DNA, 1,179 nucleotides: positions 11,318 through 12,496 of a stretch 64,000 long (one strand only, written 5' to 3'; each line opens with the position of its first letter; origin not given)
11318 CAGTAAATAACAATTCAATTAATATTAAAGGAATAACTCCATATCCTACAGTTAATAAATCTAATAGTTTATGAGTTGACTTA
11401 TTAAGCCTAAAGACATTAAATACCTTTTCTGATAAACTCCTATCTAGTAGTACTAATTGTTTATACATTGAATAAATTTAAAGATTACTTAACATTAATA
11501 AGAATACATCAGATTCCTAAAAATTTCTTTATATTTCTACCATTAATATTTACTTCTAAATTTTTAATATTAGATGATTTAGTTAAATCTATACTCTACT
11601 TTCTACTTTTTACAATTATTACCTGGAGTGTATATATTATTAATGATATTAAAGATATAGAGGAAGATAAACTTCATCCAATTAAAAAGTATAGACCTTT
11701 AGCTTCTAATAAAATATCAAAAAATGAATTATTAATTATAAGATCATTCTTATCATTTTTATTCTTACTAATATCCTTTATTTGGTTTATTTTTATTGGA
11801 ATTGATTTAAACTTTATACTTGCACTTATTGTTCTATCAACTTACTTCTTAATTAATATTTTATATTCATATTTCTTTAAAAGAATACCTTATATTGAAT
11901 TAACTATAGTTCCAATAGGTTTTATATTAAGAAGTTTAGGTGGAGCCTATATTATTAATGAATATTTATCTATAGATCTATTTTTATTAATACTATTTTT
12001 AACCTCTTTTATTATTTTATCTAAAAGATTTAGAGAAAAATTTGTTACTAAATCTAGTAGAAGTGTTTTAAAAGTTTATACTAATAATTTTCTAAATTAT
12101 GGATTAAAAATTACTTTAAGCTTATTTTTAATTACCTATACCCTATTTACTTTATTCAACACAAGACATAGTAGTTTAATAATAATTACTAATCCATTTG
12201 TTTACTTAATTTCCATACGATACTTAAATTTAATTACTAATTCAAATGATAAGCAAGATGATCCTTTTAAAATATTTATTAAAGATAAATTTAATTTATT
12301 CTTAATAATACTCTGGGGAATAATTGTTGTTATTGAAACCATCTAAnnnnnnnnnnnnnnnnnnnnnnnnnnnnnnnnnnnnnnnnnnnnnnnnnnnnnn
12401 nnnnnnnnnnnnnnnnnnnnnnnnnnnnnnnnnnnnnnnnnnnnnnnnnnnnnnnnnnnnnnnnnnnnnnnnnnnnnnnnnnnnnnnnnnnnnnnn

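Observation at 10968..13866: Divergent PAP2 phosphatase / UbiA-family prenyltransferase pair plus a GT-C-like membrane protein: a candidate polyprenyl-phospho-pentose (DPA-like) sugar-donor module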

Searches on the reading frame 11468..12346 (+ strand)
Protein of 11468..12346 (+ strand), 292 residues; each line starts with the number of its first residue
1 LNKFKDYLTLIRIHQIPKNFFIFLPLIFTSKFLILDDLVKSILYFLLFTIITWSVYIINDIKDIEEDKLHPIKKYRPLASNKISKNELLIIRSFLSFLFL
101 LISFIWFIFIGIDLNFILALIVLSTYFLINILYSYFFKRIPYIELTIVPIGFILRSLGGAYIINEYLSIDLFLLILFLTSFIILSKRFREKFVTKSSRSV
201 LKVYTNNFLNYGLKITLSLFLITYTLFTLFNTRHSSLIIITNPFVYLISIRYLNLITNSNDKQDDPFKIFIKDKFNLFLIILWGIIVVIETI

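Call 3: search_protein_families(library=pfam, proteins=[window:11468-12346:+], max_evalue=0.01)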
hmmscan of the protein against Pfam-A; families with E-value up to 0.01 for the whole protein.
window:11468-12346:+ (292 aa): 1 family
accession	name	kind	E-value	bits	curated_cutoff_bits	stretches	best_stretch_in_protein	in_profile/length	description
PF01040.23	UbiA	-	1.5e-20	74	34.2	1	42-270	23-246/250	UbiA prenyltransferase family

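Call 4: search_protein_families(library=ncbifam, proteins=[window:11468-12346:+], max_evalue=0.01)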
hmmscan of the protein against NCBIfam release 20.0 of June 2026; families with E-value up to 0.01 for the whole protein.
window:11468-12346:+ (292 aa): 6 families
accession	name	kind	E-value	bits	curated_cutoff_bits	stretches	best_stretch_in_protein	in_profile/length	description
NF008977.0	PRK12324.1-2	equivalog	1.2e-47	162.8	234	1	5-288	3-284/297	decaprenyl-phosphate phosphoribosyltransferase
NF008978.0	PRK12324.1-4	equivalog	9.2e-32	110.2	207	1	8-289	36-317/322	decaprenyl-phosphate phosphoribosyltransferase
NF006088.0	PRK08238.1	equivalog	1.5e-29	103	351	1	3-289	191-478/482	UbiA family prenyltransferase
NF008976.0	PRK12324.1-1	equivalog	1.6e-21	77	474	1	34-285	52-297/306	decaprenyl-phosphate phosphoribosyltransferase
TIGR01473.1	cyoE_ctaB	equivalog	6.3e-07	29.4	210.3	1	37-285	33-278/281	heme o synthase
NF003349.0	PRK04375.1-2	equivalog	0.0066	15.7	246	0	56-280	76-302/318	heme o synthase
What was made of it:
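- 11468..12346 (+): UbiA-fold polyprenyl-phosphate 5-phosphoribosyltransferase (PPPRS/DPPRS-like), 292 aa, TTG start. NCBIfam best hit is NF008977 decaprenyl-phosphate phosphoribosyltransferase at 162.8 bits, E 1.2e-47, below the equivalog cutoff of 234 (call 4).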

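Call 10: search_solved_structures(query=window:11468-12346:+, max_evalue=0.01, show_alignments=2)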
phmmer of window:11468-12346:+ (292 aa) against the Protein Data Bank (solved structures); distinct sequences matched with E-value up to 0.01: 2.
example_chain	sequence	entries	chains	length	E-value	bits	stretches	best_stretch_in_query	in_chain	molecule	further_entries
8j8j_D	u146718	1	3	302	4.1e-18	69.3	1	32-283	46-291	Decaprenyl-phosphate phosphoribosyltransferase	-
8j8k_A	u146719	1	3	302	6.9e-10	42.3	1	32-283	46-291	Decaprenyl-phosphate phosphoribosyltransferase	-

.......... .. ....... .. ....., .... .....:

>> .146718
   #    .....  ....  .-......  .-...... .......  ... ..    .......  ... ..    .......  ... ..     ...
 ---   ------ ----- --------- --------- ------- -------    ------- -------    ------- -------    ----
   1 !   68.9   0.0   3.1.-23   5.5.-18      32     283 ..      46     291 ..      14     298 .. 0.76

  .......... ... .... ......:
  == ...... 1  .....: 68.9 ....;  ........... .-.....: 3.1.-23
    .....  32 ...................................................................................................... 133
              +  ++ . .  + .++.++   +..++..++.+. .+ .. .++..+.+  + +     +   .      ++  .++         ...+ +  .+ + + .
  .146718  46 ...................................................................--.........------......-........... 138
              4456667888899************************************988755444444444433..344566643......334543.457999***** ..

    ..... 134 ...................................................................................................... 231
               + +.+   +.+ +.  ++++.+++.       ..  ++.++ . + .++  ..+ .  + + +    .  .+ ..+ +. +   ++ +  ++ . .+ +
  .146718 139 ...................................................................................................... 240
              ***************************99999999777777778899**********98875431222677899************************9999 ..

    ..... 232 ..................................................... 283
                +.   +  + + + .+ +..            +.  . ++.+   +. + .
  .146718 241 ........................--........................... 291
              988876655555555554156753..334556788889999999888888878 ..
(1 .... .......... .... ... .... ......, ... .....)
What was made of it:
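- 11468..12346 (+): The only PDB sequence hit is Rv3806c 8j8j, E 4e-18 (call 10).
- No other UbiA-superfamily structure reaches E 0.01 by sequence (call 10).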

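Call 14: find_homologous_proteins(query=window:11468-12346:+)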
Query window:11468-12346:+ (292 aa): 1326 proteins with E <= 0.001 among 8000 candidates; the best 120 are listed.
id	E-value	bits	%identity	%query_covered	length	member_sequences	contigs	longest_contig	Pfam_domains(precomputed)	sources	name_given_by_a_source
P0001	1.7e-171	587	100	100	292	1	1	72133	PF01040.24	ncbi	-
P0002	5.0e-54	202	41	98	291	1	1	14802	PF01040.24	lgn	-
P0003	1.4e-51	194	41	99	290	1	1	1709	PF01040.24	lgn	-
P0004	3.2e-49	186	42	99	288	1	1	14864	PF01040.24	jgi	-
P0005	3.5e-41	160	38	97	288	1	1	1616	PF01040.24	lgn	-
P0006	1.1e-39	155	39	99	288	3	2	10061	PF01040.24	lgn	-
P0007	2.5e-39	154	39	99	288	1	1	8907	PF01040.24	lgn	-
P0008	2.7e-39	154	38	97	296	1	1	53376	PF01040.24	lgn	-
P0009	1.0e-38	152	36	96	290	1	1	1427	PF01040.24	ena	-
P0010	1.4e-38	151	36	92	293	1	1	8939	PF01040.24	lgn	-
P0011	1.5e-38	151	36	96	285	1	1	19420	PF01040.24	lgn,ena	-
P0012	3.8e-38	150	35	97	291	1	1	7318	PF01040.24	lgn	-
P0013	4.0e-38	150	37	94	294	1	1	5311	PF01040.24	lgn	-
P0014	4.5e-38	150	37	94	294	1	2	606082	PF01040.24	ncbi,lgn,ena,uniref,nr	ncbi:MAG TPA: UbiA prenyltransferase family protein [Dysgonomonas sp.]|uniref:UbiA prenyltransferase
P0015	5.5e-38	149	37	97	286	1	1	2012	PF01040.24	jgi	-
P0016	6.3e-38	149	37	94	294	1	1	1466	PF01040.24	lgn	-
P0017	6.9e-38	149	36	94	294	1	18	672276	PF01040.24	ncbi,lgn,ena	-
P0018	7.2e-38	149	36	94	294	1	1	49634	PF01040.24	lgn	-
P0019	8.3e-38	149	36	94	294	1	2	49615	PF01040.24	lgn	-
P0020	8.5e-38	149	37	97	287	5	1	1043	PF01040.24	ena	-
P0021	8.5e-38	149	39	98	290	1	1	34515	PF01040.24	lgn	-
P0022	8.9e-38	149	37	94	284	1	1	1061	PF01040.24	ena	-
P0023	9.5e-38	149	37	94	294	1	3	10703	PF01040.24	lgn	-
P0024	1.0e-37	148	40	98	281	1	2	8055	PF01040.24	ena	-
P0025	1.0e-37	148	37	94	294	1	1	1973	PF01040.24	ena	-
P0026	1.0e-37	148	38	94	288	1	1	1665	PF01040.24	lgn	-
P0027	1.0e-37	148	37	94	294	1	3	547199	PF01040.24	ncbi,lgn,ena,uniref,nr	ncbi:MAG: UbiA prenyltransferase family protein [Dysgonomonas mossii]|uniref:UbiA prenyltransferase 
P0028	1.1e-37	148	39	98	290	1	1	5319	PF01040.24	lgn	-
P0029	1.1e-37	148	37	94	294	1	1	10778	PF01040.24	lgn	-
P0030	1.2e-37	148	37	94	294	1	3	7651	PF01040.24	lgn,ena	-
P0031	1.3e-37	148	37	94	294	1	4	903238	PF01040.24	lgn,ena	-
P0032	1.3e-37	148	37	97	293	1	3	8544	PF01040.24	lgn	-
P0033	1.4e-37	148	37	94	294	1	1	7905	PF01040.24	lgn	-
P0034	1.4e-37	148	37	94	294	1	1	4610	PF01040.24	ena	-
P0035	1.6e-37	148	37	94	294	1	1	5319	PF01040.24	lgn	-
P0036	1.7e-37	148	37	94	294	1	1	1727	PF01040.24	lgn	-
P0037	1.7e-37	148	38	97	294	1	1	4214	PF01040.24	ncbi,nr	ncbi:MAG: decaprenyl-phosphate phosphoribosyltransferase [Prevotella sp.]|nr:decaprenyl-phosphate ph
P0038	1.7e-37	148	38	97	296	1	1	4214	PF01040.24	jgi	jgi:4-hydroxybenzoate polyprenyltransferase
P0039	2.2e-37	147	35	97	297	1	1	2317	PF01040.24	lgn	-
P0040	2.2e-37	147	39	97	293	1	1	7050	PF01040.24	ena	-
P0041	2.2e-37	147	37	94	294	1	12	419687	PF01040.24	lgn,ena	-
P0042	2.3e-37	147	38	98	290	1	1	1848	PF01040.24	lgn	-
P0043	2.5e-37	147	36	94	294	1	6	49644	PF01040.24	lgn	-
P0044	2.7e-37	147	39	97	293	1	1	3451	PF01040.24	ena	-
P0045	3.2e-37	147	38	98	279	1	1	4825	PF01040.24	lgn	-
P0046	3.5e-37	147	39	98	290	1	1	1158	PF01040.24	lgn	-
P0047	3.6e-37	147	35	97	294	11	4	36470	PF01040.24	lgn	-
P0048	4.0e-37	147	34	97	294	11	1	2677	PF01040.24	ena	-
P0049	4.2e-37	146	36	95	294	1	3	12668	PF01040.24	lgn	-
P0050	4.3e-37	146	38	98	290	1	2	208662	PF01040.24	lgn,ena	-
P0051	4.3e-37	146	36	98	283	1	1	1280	PF01040.24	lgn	-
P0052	4.6e-37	146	37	98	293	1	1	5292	PF01040.24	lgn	-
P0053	4.8e-37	146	38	98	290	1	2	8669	PF01040.24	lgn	-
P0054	5.0e-37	146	37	94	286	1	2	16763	PF01040.24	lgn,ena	-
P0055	5.1e-37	146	36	94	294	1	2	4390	PF01040.24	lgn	-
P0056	5.3e-37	146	36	94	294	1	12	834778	PF01040.24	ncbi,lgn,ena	-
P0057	5.7e-37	146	36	94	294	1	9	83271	PF01040.24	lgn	-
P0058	5.7e-37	146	37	98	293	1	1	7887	PF01040.24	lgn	-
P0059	6.1e-37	146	36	94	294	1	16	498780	PF01040.24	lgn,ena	-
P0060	6.1e-37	146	38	98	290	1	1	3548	PF01040.24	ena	-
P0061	6.3e-37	146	39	98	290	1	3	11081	PF01040.24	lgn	-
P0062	6.4e-37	146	37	98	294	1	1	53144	PF01040.24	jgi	-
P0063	6.4e-37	146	37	98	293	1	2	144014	PF01040.24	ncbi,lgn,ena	-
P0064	6.7e-37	146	36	94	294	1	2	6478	PF01040.24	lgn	-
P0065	7.0e-37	146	36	94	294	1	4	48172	PF01040.24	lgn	-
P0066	8.0e-37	146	36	94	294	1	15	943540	PF01040.24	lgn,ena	-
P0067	9.0e-37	145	36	94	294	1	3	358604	PF01040.24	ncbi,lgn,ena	-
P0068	9.2e-37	145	37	96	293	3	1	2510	PF01040.24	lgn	-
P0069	9.6e-37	145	38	98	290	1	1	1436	PF01040.24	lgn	-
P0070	1.1e-36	145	36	94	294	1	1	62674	PF01040.24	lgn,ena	-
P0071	1.1e-36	145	37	98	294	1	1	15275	PF01040.24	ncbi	ncbi:MAG: decaprenyl-phosphate phosphoribosyltransferase [Dysgonomonas sp.]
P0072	1.1e-36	145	37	98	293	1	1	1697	PF01040.24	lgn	-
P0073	1.1e-36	145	38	98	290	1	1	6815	PF01040.24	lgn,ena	-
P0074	1.2e-36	145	35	97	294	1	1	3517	PF01040.24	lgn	-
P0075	1.2e-36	145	37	98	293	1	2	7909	PF01040.24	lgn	-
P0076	1.4e-36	145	38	93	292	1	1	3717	PF01040.24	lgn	-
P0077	1.5e-36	145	37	94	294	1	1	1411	PF01040.24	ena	-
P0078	1.7e-36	144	38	98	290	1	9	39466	PF01040.24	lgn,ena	-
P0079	1.7e-36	144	36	94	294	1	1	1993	PF01040.24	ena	-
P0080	1.7e-36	144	40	97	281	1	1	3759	PF01040.24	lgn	-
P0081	1.8e-36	144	36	94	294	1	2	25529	PF01040.24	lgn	-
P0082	1.9e-36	144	38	97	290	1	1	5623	PF01040.24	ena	-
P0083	1.9e-36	144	37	98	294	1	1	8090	PF01040.24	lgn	-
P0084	1.9e-36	144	37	98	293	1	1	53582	PF01040.24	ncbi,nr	ncbi:MAG: decaprenyl-phosphate phosphoribosyltransferase [Prevotella sp.]|nr:decaprenyl-phosphate ph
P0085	2.1e-36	144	36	99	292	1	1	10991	PF01040.24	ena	-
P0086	2.2e-36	144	38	96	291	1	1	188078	PF01040.24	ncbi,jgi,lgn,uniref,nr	ncbi:UbiA prenyltransferase family protein [Empedobacter brevis]|uniref:UbiA prenyltransferase famil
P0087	2.2e-36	144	38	98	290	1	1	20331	PF01040.24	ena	-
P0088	2.3e-36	144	38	96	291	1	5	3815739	PF01040.24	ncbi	ncbi:UbiA prenyltransferase family protein [Empedobacter brevis]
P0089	2.5e-36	144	36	95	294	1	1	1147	PF01040.24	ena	-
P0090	2.5e-36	144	36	94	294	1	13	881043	PF01040.24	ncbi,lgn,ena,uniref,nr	ncbi:decaprenyl-phosphate phosphoribosyltransferase [Dysgonomonas sp. Marseille-Q5470]|uniref:decapr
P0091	2.5e-36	144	36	94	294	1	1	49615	PF01040.24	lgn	-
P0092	2.6e-36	144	36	94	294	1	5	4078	PF01040.24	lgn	-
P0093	2.8e-36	144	35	97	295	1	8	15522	PF01040.24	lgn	-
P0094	2.9e-36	144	35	97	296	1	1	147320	PF01040.24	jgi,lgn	jgi:4-hydroxybenzoate polyprenyltransferase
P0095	2.9e-36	144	37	94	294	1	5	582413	PF01040.24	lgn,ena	-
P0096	2.9e-36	144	36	95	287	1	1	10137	PF01040.24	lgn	-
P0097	3.2e-36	144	35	97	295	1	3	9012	PF01040.24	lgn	-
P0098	3.3e-36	144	36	94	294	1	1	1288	PF01040.24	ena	-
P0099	3.5e-36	143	36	94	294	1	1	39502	PF01040.24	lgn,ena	-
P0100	3.8e-36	143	36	94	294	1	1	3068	PF01040.24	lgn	-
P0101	3.9e-36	143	36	97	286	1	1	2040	PF01040.24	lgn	-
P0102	4.3e-36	143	39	97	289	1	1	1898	PF01040.24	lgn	-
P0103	4.3e-36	143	37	97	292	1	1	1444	PF01040.24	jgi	-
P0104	4.5e-36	143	37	97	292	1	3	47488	PF01040.24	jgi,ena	-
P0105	4.5e-36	143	35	97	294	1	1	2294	PF01040.24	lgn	-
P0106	4.6e-36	143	36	95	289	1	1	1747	PF01040.24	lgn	-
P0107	4.9e-36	143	36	98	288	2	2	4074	PF01040.24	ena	-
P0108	5.0e-36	143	40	92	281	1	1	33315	PF01040.24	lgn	-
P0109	5.0e-36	143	39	97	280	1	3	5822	PF01040.24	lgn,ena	-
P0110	5.1e-36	143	39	98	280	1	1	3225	PF01040.24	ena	-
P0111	5.4e-36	143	38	96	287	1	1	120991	PF01040.24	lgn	-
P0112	5.5e-36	143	37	94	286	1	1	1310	PF01040.24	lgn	-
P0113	6.0e-36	143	38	97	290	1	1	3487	PF01040.24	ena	-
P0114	6.2e-36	143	39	97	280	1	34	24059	PF01040.24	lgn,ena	-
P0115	6.3e-36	143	38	97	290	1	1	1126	PF01040.24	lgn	-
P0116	6.9e-36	142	37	97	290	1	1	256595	PF01040.24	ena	-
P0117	7.6e-36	142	37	96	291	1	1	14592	PF01040.24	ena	-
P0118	7.6e-36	142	38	98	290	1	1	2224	PF01040.24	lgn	-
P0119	7.7e-36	142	38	97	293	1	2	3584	PF01040.24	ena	-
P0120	8.4e-36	142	34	96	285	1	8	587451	PF01040.24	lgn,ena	-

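Call 26: find_related_loci(query=window:11468-12346:+, collection=genome_contigs, flank=10000)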
Query window:11468-12346:+ (292 aa) in genome_contigs; peptide patterns used: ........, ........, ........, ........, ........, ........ (x = any residue, [..] = any of these).
135 stretches matched a pattern; 7 encode a relative of the query (tblastn E <= 1e-3); 7 distinct loci.
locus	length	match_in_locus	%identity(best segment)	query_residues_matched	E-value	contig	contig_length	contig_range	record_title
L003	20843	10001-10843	33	1-283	8e-38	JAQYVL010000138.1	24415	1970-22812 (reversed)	MAG: Desulfobacterales bacterium isolate SG_15_bin76 SG_15_bin.76.orig_15_c_000000532614, whole genome shotgun sequence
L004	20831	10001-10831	35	11-289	1e-36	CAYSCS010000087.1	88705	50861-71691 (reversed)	MAG TPA_asm: uncultured Eubacteriales bacterium isolate SRP231805_co4_118 genome assembly, contig: k141_307235, whole ge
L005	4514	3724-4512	34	1-264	3e-32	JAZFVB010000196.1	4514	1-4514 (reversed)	MAG: Nitrospinota bacterium isolate BS2bin.9 BS2bin.9_196, whole genome shotgun sequence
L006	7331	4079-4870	31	18-283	6e-30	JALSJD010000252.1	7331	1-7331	MAG: Cyclobacteriaceae bacterium isolate 354-166_metabat2_scaf2bin.071 354-166_scaffold_9897_c1, whole genome shotgun se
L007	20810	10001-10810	32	8-283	2e-28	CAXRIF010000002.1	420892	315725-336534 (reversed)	MAG: Rickettsiales bacterium isolate YZ12B_2.110 genome assembly, contig: k141_1159650, whole genome shotgun sequence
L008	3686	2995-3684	28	5-227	3e-23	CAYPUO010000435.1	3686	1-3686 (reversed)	MAG TPA_asm: uncultured archaeon isolate SRP323688_co1_182 genome assembly, contig: NODE_33032_length_3686_cov_4.001102,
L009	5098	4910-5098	48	8-70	2e-11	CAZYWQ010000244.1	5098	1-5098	MAG TPA_asm: uncultured Candidatus Sumerlaeota bacterium isolate binchicken_co178_44 genome assembly, contig: NODE_18933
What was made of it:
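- Tried and rejected: It returned only 7 loci, none from the window's lineage (call 26).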

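Call 28: find_encoding_contigs(protein=P0002, flank=8000, max_places=1)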
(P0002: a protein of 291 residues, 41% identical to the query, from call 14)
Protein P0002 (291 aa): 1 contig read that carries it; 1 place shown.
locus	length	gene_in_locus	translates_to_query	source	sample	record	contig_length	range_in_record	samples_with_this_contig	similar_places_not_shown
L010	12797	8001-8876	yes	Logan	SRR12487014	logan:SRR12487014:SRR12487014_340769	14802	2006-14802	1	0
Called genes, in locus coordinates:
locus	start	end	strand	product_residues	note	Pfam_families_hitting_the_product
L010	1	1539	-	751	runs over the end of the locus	PF00534:Glycos_transf_1, PF20706:GT4-conflict, PF13692:Glyco_trans_1_4, PF00534:Glycos_transf_1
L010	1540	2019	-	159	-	PF02021:UPF0102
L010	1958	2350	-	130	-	PF00380:Ribosomal_S9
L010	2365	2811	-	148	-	PF00572:Ribosomal_L13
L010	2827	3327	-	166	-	PF01196:Ribosomal_L17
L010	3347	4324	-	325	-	PF01193:RNA_pol_L, PF13656:RNA_pol_L_2 (faint), PF01000:RNA_pol_A_bac, PF03118:RNA_pol_A_CTD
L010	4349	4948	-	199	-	PF00163:Ribosomal_S4, PF01479:S4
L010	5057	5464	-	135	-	PF00411:Ribosomal_S11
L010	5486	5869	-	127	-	PF00416:Ribosomal_S13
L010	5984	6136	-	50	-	PF00444:Ribosomal_L36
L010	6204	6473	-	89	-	PF01176:eIF-1a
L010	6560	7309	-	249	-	-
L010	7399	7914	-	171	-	PF01569:PAP2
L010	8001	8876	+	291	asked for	PF01040:UbiA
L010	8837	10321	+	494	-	-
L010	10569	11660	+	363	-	PF00483:NTP_transferase, PF22640:ManC_GMP_beta-helix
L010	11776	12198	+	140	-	PF04138:GtrA_DPMS_TM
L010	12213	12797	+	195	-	?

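Call 29: find_encoding_contigs(protein=P0004, flank=8000, max_places=1)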
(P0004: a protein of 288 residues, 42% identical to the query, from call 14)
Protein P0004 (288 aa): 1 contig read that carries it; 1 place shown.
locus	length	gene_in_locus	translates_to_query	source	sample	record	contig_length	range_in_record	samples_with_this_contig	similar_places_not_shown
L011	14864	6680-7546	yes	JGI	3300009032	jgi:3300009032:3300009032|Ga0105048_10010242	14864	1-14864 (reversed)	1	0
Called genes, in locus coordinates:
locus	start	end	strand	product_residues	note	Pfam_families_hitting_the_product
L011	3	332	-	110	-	?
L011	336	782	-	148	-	PF00572:Ribosomal_L13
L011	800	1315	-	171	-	PF01196:Ribosomal_L17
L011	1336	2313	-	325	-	PF01193:RNA_pol_L, PF01000:RNA_pol_A_bac, PF03118:RNA_pol_A_CTD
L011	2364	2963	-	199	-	PF00163:Ribosomal_S4, PF01479:S4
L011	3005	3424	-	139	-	PF00411:Ribosomal_S11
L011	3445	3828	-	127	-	PF00416:Ribosomal_S13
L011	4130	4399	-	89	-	PF01176:eIF-1a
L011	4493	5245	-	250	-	-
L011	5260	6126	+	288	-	PF13641:Glyco_tranf_2_3, PF00535:Glycos_transf_2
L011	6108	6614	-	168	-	PF01569:PAP2, PF14378:PAP2_3 (weak)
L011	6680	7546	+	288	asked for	PF01040:UbiA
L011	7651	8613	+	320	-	PF00535:Glycos_transf_2 (weak)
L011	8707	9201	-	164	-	PF00293:NUDIX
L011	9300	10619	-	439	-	-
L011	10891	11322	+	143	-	PF04138:GtrA_DPMS_TM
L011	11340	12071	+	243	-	PF00535:Glycos_transf_2, PF10111:Glyco_tranf_2_2 (faint), PF13641:Glyco_tranf_2_3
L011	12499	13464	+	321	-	PF00535:Glycos_transf_2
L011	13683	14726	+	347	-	PF01370:Epimerase, PF04321:RmlD_sub_bind (weak), PF16363:GDP_Man_Dehyd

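Call 39: find_encoding_contigs(protein=P0014, flank=8000, max_places=1)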
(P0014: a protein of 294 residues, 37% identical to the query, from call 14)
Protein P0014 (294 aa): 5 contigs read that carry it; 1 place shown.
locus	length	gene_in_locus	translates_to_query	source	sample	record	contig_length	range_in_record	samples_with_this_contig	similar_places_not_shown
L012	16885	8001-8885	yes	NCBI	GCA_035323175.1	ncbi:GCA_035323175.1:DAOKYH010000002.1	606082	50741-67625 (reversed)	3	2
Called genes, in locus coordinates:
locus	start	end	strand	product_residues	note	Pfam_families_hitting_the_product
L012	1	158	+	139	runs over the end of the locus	PF00583:Acetyltransf_1, PF13673:Acetyltransf_10, PF23209:IDM1_C (weak), PF13508:Acetyltransf_7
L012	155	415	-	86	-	-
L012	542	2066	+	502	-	-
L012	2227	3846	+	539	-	PF03349:Toluene_X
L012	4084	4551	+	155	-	PF09346:SMI1_KNR4 (weak), PF14568:SUKH_6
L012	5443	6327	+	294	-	PF12833:HTH_18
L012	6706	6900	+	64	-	-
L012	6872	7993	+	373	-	PF19558:DUF6080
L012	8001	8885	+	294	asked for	PF01040:UbiA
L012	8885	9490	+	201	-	PF12710:HAD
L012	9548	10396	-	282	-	PF01435:Peptidase_M48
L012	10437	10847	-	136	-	PF01741:MscL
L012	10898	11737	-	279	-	-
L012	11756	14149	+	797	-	PF12730:ABC2_membrane_4, PF12698:ABC2_membrane_3 (weak), PF12679:ABC2_membrane_2 (weak), PF23357:DUF7088, PF09822:ABC_transp_aux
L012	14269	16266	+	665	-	PF22745:Nlig-Ia, PF01653:DNA_ligase_aden, PF12738:PTCB-BRCT (faint), PF03120:OB_DNA_ligase, PF03119:DNA_ligase_ZBD, PF14520:HHH_5 (faint), PF12826:HHH_2, PF00533:BRCT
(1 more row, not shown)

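Call 40: find_encoding_contigs(protein=P0008, flank=8000, max_places=1)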
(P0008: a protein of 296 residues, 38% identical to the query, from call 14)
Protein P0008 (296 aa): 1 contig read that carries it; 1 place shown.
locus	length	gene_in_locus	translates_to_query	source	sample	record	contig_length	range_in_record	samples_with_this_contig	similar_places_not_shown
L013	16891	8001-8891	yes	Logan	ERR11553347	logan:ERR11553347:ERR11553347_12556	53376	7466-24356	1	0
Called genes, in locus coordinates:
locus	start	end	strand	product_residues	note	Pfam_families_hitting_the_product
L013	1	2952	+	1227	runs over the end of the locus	PF20706:GT4-conflict, PF00534:Glycos_transf_1, PF13692:Glyco_trans_1_4, PF00534:Glycos_transf_1, PF13692:Glyco_trans_1_4, PF20706:GT4-conflict, PF00534:Glycos_transf_1, PF13692:Glyco_trans_1_4, +2 more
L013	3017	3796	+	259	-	PF01061:ABC2_membrane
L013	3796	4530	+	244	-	PF13555:AAA_29 (faint), PF00005:ABC_tran, PF13304:AAA_21 (faint)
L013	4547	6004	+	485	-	PF04991:LicD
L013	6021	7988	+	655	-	-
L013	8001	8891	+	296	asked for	PF01040:UbiA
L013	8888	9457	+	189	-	PF12710:HAD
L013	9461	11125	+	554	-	-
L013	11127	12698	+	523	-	PF03062:MBOAT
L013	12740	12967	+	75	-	-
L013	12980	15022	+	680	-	PF00501:AMP-binding, PF13193:AMP-binding_C, PF14512:TM1586_NiRdase (faint), PF00881:Nitroreductase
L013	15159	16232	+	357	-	PF20706:GT4-conflict (weak), PF00534:Glycos_transf_1, PF13692:Glyco_trans_1_4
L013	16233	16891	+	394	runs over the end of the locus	PF00534:Glycos_transf_1, PF13692:Glyco_trans_1_4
